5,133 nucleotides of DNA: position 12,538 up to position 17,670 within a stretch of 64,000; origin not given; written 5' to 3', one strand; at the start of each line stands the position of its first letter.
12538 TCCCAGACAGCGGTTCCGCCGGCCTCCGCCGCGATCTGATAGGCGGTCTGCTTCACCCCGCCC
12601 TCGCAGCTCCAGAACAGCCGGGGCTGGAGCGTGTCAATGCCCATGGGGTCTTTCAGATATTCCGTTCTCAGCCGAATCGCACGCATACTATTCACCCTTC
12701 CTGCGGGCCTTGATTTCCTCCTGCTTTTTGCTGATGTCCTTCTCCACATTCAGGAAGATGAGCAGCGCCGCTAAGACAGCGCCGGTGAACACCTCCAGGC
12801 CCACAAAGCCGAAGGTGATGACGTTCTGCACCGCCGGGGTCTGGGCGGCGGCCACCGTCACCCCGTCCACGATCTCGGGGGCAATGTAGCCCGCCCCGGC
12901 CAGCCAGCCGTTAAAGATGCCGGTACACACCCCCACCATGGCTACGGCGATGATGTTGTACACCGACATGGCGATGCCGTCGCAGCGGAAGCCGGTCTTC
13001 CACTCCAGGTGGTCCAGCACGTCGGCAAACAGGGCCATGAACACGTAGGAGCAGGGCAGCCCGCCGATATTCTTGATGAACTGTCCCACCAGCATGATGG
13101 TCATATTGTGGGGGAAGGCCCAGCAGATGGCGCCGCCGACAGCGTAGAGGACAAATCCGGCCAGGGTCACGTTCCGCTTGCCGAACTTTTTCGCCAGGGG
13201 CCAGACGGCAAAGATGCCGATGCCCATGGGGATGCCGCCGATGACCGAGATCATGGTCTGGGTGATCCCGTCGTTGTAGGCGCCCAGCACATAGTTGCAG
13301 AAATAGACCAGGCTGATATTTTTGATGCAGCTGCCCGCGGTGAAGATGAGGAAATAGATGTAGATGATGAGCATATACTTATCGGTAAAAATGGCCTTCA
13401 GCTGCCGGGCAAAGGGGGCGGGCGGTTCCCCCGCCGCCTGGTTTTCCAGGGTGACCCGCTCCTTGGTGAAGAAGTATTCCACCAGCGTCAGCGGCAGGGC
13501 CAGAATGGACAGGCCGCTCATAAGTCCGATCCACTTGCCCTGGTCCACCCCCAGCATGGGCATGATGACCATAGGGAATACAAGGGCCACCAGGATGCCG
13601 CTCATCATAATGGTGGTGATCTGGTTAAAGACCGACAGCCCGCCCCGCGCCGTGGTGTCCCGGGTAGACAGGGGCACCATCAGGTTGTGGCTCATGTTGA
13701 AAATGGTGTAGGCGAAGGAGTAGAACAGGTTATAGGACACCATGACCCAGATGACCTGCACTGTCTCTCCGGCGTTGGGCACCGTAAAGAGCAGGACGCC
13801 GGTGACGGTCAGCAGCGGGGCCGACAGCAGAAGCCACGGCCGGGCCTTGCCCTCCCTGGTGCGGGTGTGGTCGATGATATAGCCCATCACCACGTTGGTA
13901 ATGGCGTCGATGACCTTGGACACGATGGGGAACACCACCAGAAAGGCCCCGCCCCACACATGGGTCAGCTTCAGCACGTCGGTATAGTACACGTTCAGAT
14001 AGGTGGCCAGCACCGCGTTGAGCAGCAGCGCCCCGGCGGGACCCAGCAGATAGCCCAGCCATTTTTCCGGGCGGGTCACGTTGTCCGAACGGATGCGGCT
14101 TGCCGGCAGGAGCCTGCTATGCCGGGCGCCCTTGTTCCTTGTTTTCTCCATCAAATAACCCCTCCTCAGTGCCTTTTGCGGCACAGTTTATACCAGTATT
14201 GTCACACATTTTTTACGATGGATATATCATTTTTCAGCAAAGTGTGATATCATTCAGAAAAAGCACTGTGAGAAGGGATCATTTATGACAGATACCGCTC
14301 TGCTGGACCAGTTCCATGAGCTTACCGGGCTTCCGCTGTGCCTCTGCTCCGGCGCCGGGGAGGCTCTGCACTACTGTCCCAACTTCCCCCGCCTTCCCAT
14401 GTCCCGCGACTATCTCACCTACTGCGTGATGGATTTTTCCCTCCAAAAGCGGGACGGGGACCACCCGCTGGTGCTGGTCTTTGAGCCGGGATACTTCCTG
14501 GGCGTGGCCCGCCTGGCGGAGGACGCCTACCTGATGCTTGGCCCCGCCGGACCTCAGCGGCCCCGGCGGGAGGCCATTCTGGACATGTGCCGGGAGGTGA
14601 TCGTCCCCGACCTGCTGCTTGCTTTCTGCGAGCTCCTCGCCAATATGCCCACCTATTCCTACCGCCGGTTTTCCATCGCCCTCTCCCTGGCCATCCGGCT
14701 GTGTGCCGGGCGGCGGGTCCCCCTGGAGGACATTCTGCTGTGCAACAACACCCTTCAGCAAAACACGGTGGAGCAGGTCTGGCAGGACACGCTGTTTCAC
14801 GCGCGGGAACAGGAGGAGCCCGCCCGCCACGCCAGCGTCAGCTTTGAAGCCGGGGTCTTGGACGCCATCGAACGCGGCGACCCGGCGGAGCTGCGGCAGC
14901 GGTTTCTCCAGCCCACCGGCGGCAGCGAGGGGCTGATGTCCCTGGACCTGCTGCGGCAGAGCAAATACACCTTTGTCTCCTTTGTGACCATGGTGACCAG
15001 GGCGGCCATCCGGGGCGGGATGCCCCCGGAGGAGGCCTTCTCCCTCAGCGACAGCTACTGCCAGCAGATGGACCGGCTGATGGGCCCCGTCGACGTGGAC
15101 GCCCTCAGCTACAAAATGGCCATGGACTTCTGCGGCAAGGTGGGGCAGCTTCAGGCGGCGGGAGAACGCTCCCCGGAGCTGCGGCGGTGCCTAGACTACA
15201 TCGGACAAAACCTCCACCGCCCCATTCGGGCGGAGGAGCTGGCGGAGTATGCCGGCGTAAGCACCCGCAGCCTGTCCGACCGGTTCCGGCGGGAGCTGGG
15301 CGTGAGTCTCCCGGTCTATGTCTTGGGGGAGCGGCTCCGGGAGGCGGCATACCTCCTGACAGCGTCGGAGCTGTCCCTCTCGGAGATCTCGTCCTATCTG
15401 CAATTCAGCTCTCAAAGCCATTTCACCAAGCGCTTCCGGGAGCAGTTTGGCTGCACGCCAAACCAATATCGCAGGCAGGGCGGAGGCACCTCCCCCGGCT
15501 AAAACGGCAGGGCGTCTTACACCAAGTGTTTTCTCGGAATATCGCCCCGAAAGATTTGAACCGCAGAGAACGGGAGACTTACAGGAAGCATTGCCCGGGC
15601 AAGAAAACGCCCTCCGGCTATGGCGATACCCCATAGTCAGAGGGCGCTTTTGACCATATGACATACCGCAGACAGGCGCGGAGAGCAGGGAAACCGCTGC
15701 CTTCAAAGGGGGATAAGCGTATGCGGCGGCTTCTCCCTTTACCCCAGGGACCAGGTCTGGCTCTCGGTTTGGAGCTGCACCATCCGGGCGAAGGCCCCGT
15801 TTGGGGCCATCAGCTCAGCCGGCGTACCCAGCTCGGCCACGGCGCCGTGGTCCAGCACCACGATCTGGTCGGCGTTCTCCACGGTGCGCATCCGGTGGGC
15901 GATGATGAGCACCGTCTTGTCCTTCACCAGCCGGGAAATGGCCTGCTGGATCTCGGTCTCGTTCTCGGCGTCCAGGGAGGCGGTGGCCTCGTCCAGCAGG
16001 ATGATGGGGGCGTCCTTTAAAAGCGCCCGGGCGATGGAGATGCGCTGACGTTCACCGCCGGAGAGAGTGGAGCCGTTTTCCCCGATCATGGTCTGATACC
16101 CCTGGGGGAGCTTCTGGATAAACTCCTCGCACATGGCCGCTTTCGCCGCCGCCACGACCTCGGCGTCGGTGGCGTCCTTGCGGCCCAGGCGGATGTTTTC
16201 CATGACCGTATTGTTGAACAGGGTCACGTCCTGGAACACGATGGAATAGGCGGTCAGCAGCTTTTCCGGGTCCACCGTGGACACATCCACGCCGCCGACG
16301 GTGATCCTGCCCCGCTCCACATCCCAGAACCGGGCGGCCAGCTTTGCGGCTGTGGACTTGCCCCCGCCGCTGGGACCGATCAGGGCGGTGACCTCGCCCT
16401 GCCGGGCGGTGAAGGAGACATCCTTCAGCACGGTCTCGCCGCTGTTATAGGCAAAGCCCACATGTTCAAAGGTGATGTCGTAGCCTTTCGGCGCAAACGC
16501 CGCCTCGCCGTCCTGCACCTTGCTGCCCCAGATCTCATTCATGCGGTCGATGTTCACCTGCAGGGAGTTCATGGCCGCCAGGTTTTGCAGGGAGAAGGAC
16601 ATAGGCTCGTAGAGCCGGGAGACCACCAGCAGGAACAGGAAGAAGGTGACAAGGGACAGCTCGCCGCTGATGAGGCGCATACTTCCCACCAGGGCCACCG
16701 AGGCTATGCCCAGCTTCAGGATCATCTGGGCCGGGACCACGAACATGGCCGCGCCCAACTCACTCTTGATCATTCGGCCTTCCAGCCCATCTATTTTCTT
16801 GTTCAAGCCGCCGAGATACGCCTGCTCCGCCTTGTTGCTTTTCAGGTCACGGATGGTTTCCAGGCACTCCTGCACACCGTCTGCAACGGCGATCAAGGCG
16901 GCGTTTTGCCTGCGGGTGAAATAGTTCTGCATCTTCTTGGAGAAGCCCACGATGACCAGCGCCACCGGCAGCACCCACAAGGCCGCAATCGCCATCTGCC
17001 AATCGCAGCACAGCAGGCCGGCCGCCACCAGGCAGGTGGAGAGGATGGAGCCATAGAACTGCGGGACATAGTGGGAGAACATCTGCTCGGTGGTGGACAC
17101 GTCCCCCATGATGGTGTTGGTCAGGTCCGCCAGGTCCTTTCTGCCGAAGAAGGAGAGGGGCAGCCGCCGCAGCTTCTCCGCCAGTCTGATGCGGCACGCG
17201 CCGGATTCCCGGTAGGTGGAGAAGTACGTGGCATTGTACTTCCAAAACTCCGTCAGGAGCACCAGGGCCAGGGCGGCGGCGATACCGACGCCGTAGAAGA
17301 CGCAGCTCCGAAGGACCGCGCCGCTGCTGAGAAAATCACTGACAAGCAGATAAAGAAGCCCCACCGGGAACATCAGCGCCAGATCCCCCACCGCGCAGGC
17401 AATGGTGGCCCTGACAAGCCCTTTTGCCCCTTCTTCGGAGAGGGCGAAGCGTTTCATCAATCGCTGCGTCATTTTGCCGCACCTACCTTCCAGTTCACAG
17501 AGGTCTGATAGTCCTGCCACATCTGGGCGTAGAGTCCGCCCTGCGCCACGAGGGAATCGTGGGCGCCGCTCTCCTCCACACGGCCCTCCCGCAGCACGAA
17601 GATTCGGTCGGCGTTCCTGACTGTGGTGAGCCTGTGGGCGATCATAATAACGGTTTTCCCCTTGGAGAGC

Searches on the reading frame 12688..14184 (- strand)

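Call 8: search_protein_families(library=pfam, proteins=[window:12688-14184:-])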
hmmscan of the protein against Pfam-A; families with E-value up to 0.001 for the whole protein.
window:12688-14184:- (498 aa): 2 families
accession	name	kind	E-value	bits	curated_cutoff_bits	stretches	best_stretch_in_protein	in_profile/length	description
PF13347.12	MFS_2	-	3e-89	299.9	27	1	44-481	1-426/427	MFS/sugar transport protein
PF07690.21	MFS_1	-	1e-15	58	33.4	2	16-175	183-328/347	Major Facilitator Superfamily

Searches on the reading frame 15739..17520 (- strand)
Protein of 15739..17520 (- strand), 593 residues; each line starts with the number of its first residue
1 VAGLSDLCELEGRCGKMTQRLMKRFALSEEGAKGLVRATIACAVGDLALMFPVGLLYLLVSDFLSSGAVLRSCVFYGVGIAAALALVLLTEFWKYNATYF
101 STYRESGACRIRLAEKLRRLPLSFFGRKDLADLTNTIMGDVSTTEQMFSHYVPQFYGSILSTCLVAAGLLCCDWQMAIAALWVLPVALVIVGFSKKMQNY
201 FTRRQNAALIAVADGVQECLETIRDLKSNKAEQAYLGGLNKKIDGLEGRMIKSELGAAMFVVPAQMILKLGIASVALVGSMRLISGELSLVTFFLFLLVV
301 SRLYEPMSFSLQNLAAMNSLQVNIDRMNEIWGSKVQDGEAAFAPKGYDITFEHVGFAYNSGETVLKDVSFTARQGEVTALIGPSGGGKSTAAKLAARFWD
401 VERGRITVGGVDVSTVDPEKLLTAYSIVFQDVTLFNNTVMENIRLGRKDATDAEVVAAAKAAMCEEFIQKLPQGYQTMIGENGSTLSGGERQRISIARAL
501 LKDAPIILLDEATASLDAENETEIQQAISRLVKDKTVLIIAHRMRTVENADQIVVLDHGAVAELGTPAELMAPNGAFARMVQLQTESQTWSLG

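Call 8: search_protein_families(library=pfam, proteins=[window:15739-17520:-])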
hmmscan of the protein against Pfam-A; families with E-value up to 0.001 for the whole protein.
window:15739-17520:- (593 aa): 3 families
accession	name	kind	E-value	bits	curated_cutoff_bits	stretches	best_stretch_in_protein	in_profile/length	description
PF00005.33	ABC_tran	-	8e-30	104.7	25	1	365-514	1-137/137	ABC transporter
PF00664.28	ABC_membrane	-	3.2e-16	60.3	28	1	62-301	27-268/274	ABC transporter transmembrane region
PF02463.25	SMC_N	-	9.5e-10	38.7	40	1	478-555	135-210/220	RecF/RecN/SMC N terminal domain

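Call 43: search_solved_structures(query=window:15739-17520:-, max_evalue=1e-20)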
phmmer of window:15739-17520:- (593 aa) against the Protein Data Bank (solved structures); distinct sequences matched with E-value up to 1e-20: 327 (the best 60 are shown).
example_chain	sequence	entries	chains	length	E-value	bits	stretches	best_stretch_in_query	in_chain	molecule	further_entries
8zpx_B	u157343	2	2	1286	5.4e-124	417.8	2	165-590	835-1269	ABC transporter B family member 1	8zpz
9juj_A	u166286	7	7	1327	6.2e-124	417.6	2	165-590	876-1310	ABC transporter B family member 1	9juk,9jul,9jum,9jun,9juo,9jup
8zq4_B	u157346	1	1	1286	3.6e-123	415.1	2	165-590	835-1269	ABC transporter B family member 1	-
4f4c_A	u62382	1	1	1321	3.9e-120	405.1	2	170-586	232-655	Multidrug resistance protein pgp-1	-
8woi_A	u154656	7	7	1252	2.3e-117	396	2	155-586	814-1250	ABC transporter B family member 19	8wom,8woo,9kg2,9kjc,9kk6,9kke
8wp0_A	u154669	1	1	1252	1.5e-116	393.3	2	155-586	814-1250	ABC transporter B family member 19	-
9nfi_A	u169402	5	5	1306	2.6e-114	385.9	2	82-588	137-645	Permeability Glycoprotein (P-gp)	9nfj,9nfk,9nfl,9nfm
36cg_U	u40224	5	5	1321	2.9e-114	385.7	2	77-587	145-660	Bile salt export pump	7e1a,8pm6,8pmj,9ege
7niu_A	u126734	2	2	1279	3.6e-114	385.4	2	65-587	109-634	Isoform 2 of Phosphatidylcholine translocator ABCB4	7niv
9n1y_A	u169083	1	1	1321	4e-114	385.3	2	78-587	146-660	Bile salt export pump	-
7dv5_U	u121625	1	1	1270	4.8e-114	385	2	77-587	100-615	Bile salt export pump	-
8pmd_A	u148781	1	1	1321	7.3e-114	384.4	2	77-587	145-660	Bile salt export pump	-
9ody_A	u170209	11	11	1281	9.4e-114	384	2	123-585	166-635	ATP-binding cassette, sub-family B (MDR/TAP), member 4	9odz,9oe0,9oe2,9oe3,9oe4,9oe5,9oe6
6qex_A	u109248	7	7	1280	1.1e-113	383.8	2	75-587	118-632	Multidrug resistance protein 1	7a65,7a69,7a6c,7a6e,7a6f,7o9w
8gmg_A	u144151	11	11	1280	1.2e-113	383.7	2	75-587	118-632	ATP-dependent translocase ABCB1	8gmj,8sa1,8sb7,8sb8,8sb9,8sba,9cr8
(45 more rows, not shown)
